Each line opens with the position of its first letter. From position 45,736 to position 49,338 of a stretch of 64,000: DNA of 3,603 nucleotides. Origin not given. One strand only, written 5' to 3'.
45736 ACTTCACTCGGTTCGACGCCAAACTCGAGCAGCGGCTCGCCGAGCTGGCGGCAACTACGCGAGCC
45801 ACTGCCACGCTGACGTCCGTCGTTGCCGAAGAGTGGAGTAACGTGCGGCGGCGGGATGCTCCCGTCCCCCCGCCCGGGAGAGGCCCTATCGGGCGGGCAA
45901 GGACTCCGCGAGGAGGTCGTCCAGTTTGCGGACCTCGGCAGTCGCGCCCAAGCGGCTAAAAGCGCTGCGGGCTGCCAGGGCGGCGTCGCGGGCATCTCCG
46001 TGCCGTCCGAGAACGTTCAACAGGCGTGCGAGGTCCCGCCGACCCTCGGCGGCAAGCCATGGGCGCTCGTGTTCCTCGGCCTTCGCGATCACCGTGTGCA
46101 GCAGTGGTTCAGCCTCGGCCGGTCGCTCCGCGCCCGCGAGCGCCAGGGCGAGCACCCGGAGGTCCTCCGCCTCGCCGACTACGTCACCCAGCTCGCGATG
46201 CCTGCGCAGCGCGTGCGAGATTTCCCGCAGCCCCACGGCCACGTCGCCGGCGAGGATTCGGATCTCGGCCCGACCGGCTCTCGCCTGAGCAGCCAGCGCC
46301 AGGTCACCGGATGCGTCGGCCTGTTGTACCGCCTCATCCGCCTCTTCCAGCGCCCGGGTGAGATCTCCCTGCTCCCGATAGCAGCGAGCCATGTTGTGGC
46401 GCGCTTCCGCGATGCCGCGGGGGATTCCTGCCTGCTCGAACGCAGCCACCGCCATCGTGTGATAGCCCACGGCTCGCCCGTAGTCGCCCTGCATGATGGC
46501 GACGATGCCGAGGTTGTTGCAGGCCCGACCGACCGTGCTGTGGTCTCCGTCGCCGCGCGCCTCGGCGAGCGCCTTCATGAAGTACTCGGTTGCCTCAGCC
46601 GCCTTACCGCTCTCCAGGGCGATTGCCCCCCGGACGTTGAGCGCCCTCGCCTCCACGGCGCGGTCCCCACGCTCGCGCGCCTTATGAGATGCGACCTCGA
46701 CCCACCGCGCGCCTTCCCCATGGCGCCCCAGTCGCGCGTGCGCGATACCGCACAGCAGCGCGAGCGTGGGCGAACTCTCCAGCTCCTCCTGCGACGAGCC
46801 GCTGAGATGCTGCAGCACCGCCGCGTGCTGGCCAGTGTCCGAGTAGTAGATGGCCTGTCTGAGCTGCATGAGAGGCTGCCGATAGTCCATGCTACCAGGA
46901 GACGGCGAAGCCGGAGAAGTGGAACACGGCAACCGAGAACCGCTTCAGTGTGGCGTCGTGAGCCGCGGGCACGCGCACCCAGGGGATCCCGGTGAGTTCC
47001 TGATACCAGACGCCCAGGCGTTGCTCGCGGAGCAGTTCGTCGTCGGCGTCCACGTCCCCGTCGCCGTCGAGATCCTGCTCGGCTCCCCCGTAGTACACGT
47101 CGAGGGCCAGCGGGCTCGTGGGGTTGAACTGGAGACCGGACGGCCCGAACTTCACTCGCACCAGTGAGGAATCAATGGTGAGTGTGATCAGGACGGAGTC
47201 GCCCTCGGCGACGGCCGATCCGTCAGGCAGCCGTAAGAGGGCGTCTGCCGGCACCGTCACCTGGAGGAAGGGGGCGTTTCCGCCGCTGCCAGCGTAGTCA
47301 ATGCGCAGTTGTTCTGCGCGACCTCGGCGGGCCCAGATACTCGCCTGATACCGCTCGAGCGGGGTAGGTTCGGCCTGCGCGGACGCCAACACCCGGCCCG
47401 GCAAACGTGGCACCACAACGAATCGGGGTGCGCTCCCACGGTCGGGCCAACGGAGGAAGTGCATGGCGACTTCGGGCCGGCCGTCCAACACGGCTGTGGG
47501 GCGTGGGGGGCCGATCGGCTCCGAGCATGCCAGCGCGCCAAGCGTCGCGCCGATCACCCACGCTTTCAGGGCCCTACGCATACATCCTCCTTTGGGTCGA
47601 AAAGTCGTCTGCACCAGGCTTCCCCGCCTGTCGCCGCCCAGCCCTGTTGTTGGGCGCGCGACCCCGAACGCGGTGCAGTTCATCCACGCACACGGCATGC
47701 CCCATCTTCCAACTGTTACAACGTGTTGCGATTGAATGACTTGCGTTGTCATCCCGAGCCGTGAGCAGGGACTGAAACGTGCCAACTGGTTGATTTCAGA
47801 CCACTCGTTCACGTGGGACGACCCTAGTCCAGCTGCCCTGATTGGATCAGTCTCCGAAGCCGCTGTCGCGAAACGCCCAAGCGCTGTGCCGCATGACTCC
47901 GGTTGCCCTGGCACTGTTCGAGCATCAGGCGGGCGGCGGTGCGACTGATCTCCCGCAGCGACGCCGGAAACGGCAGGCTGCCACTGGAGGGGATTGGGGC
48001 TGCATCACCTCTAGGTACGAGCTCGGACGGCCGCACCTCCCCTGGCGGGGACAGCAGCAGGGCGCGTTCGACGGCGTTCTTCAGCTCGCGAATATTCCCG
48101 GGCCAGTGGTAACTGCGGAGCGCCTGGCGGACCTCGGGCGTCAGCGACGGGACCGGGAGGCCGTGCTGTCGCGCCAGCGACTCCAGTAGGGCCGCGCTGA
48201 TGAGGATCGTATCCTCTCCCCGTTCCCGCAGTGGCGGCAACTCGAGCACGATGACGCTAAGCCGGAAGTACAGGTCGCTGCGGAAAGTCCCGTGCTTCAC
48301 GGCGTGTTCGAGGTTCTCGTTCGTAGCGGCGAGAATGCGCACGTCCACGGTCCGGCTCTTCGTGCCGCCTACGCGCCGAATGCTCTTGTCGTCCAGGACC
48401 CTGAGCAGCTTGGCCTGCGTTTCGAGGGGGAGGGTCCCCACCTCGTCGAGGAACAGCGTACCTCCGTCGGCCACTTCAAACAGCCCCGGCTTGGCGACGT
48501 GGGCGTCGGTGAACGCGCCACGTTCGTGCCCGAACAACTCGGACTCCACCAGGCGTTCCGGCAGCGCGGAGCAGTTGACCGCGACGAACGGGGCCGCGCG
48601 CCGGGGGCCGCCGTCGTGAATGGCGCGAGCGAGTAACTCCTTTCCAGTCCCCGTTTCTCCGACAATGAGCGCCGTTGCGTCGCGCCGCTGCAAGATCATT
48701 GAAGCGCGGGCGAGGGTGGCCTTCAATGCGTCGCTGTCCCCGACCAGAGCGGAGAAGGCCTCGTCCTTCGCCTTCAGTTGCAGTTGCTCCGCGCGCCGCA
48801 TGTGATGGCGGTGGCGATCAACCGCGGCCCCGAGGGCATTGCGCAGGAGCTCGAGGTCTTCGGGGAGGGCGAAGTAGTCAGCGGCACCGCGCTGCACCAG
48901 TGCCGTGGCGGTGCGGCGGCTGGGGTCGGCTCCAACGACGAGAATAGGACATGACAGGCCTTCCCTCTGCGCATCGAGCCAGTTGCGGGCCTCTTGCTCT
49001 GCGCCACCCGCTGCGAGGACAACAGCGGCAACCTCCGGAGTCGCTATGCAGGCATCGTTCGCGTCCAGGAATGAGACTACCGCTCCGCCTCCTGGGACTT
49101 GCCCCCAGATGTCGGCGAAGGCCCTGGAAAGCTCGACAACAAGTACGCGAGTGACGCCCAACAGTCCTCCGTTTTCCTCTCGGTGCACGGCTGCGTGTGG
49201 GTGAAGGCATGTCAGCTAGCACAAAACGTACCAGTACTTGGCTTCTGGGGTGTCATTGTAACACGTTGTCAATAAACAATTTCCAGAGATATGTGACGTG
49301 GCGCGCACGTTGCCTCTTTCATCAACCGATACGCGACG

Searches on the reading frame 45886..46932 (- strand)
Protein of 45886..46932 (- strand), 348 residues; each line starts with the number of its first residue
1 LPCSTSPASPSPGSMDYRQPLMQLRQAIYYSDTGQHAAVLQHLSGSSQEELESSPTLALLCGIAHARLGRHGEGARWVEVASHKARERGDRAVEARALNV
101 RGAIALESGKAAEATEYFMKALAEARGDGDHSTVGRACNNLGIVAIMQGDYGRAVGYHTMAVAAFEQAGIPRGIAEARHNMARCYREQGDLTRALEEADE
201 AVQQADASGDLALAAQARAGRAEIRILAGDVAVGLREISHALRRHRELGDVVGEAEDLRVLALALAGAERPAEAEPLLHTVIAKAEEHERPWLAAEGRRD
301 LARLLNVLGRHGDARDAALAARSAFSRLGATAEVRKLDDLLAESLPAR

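Call 12: search_protein_families(library=pfam, proteins=[window:45886-46932:-], max_evalue=0.01)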
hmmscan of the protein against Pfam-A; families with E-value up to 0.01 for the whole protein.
window:45886-46932:- (348 aa): 11 families
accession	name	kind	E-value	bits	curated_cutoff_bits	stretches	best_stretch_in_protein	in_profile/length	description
PF13424.12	TPR_12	-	1.2e-16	61.1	30.1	4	95-167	3-77/77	Tetratricopeptide repeat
PF07719.23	TPR_2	-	7.9e-10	38.5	27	1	175-205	1-31/34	Tetratricopeptide repeat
PF00515.34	TPR_1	-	2.8e-08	33.7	27.8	0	95-123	1-29/34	Tetratricopeptide repeat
PF13181.12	TPR_8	-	4.9e-06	26.7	25.7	0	95-123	1-29/34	Tetratricopeptide repeat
PF13176.12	TPR_7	-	5.1e-06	26.6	27.9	0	137-161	1-25/36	Tetratricopeptide repeat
PF13431.12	TPR_17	-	5.6e-05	23.5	24.4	0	175-196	13-34/34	Tetratricopeptide repeat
PF13432.12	TPR_16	-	6.3e-05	23.8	32.7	0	141-206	3-62/65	Tetratricopeptide repeat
PF13374.12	TPR_10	-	9.5e-05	22.7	27.5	0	175-203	2-30/42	Tetratricopeptide repeat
PF14559.12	TPR_19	-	0.00033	21.3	25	0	146-218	2-67/68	Tetratricopeptide repeat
PF13428.12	TPR_14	-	0.0034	18.4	23.5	0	176-213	2-39/44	Tetratricopeptide repeat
PF07721.20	TPR_4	-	0.0067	17.4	27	0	175-200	1-26/26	Tetratricopeptide repeat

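Call 62: find_encoding_contigs(protein=window:45886-46890:-, flank=10000, max_places=6)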
Protein window:45886-46890:- (334 aa): 1 contig read that carries it; 1 place shown.
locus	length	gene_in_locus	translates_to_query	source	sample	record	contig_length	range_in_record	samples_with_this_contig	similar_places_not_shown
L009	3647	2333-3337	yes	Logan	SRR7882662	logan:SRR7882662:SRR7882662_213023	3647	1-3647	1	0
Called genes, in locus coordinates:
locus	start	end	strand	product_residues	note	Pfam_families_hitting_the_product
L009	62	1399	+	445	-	PF00158:Sigma54_activat, PF14532:Sigma54_activ_2, PF07728:AAA_5 (weak), PF25601:AAA_lid_14, PF02954:HTH_8 (weak)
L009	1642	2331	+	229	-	-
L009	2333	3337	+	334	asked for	PF13181:TPR_8 (faint), PF00515:TPR_1 (faint), PF07719:TPR_2 (faint), PF13424:TPR_12, PF13176:TPR_7 (faint)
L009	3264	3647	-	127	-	?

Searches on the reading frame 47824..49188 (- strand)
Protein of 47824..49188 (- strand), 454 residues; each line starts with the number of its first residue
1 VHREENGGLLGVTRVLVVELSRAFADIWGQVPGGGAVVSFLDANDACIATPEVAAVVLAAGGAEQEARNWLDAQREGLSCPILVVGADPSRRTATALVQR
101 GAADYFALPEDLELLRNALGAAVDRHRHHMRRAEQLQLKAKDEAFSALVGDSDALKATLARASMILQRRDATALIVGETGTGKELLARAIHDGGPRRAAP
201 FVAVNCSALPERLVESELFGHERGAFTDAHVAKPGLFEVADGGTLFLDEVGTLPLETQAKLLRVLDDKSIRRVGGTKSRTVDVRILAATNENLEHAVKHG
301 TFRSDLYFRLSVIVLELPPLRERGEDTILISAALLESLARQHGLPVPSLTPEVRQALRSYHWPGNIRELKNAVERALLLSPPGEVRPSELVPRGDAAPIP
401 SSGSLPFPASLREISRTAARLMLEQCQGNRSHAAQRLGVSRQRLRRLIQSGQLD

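Call 23: search_protein_families(library=pfam, proteins=[window:47824-49188:-], max_evalue=0.001)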
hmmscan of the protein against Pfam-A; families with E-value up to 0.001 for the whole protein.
window:47824-49188:- (454 aa): 7 families
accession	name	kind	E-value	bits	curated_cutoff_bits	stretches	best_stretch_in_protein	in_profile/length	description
PF00158.32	Sigma54_activat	-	2e-66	223.3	20.2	1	148-315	1-167/168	Sigma-54 interaction domain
PF25601.1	AAA_lid_14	-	4e-19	68.6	27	1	321-392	1-72/87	AAA+ ATPase lid domain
PF14532.12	Sigma54_activ_2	-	2.5e-17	63.8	25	1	166-320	17-138/138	Sigma-54 interaction domain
PF07728.20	AAA_5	-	3.4e-07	30.8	22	1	174-292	3-124/139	AAA domain (dynein-related subfamily)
PF02954.25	HTH_8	-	1.8e-06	28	22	1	423-446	14-37/42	Bacterial regulatory protein, Fis family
PF07724.20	AAA_2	-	7.1e-05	23.3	27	1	171-297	4-131/166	AAA domain (Cdc48 subfamily)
PF00004.35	AAA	-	9.4e-05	23.3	21.2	1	174-294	2-115/131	ATPase family associated with various cellular activities (AAA)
